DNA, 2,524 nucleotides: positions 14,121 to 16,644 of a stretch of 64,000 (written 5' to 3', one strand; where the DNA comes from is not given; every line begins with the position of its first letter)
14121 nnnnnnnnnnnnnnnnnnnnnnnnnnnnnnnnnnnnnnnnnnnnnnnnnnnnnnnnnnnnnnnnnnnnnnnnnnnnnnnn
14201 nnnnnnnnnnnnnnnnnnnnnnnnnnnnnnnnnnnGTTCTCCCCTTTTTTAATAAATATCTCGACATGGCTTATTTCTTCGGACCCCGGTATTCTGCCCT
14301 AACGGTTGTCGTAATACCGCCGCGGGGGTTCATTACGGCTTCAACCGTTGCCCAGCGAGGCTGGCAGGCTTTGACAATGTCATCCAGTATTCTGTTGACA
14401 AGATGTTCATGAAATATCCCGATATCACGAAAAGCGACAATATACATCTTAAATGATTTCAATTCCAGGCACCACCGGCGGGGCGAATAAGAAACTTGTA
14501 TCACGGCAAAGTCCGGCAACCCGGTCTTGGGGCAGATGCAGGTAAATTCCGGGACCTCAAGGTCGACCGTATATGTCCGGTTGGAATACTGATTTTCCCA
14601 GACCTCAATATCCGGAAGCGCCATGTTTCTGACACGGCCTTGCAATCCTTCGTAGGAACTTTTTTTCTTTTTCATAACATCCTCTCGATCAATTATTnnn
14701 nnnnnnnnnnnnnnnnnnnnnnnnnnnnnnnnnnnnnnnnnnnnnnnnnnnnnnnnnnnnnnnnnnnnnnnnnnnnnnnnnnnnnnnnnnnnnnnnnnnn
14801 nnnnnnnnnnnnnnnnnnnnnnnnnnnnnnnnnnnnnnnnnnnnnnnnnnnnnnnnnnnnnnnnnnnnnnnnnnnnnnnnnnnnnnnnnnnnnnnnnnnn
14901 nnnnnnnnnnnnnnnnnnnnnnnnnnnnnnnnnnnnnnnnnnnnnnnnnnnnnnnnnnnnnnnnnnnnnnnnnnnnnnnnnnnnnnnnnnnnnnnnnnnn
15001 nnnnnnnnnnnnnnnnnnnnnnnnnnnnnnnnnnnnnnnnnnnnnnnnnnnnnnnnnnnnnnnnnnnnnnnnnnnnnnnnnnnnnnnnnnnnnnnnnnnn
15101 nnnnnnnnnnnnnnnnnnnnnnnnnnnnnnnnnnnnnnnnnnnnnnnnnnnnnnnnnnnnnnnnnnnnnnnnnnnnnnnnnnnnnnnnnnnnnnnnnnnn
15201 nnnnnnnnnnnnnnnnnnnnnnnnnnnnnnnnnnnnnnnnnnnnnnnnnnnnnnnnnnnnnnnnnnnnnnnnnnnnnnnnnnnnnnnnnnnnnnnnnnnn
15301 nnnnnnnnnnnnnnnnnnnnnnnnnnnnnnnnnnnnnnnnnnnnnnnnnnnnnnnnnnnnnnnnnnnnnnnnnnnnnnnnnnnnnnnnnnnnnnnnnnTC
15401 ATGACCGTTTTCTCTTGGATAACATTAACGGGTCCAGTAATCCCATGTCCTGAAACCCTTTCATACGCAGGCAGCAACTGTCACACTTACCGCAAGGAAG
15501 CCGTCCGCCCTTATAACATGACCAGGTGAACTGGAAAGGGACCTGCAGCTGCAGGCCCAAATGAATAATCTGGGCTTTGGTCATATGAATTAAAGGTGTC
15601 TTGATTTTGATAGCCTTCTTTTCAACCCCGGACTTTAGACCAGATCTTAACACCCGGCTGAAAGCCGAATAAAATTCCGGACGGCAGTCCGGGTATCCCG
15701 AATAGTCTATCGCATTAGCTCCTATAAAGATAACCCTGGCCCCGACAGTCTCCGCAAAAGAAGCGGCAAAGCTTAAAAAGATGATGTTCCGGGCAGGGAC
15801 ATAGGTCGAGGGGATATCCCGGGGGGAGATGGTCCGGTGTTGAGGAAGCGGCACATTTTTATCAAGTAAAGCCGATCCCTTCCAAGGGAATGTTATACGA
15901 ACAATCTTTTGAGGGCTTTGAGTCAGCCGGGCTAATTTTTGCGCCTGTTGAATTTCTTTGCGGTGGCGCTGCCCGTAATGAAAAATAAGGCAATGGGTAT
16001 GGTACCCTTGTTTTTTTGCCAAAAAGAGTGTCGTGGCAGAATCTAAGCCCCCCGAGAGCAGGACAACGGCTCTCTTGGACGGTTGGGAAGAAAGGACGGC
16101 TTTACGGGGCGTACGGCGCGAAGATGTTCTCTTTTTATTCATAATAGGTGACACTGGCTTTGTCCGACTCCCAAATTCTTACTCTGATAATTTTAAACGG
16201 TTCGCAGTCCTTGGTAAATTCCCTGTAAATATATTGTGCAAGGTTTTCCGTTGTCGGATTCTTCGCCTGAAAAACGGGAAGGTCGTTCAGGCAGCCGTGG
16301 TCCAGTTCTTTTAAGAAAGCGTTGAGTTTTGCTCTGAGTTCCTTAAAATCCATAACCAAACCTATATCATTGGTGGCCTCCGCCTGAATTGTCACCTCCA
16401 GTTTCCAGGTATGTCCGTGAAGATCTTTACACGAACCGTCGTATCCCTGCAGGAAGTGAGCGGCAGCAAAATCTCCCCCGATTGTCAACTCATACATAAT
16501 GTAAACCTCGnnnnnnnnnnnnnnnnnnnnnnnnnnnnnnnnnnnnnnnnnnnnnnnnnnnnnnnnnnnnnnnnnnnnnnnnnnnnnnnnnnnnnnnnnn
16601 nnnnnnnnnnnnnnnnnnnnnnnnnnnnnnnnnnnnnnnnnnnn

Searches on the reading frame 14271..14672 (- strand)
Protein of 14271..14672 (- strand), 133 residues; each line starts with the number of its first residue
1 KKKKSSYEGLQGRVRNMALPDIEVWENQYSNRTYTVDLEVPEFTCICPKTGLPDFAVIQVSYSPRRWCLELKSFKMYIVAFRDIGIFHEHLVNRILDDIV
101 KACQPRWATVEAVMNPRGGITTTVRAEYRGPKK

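Call 21: search_protein_families(library=pfam, proteins=[window:14271-14672:-], max_evalue=0.001)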
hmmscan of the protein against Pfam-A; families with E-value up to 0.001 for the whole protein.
window:14271-14672:- (133 aa): 1 family
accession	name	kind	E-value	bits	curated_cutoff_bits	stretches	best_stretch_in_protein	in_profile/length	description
PF14489.11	QueF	-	9.5e-30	103.1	27.3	1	53-131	1-79/81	QueF-like protein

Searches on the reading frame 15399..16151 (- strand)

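Call 22: search_protein_families(library=pfam, proteins=[window:15399-16151:-], max_evalue=0.001)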
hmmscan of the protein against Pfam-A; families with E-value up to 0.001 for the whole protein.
window:15399-16151:- (250 aa): 4 families
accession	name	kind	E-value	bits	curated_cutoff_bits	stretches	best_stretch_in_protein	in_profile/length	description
PF06508.19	QueC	-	9.1e-73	244.6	22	1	27-236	1-209/210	Queuosine biosynthesis protein QueC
PF02568.20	ThiI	-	5.7e-07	29.8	20.5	1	26-87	4-66/197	Thiamine biosynthesis protein (ThiI)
PF00733.27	Asn_synthase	-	3.6e-05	24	21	1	29-87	21-80/354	Asparagine synthase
PF02540.23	NAD_synthase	-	0.00057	19.5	21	0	19-87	12-82/242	NAD synthase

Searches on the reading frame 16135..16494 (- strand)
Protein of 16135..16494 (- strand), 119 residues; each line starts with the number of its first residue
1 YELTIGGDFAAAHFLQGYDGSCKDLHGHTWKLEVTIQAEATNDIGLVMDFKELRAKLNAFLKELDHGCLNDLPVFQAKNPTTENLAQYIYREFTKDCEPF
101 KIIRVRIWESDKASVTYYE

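Call 22: search_protein_families(library=pfam, proteins=[window:16135-16494:-], max_evalue=0.001)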
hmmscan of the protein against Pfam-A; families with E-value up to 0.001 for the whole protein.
window:16135-16494:- (119 aa): 1 family
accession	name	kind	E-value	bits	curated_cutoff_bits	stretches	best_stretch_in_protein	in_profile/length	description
PF01242.24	PTPS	-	5.6e-37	126.8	22.4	1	4-118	3-119/121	6-pyruvoyl tetrahydropterin synthase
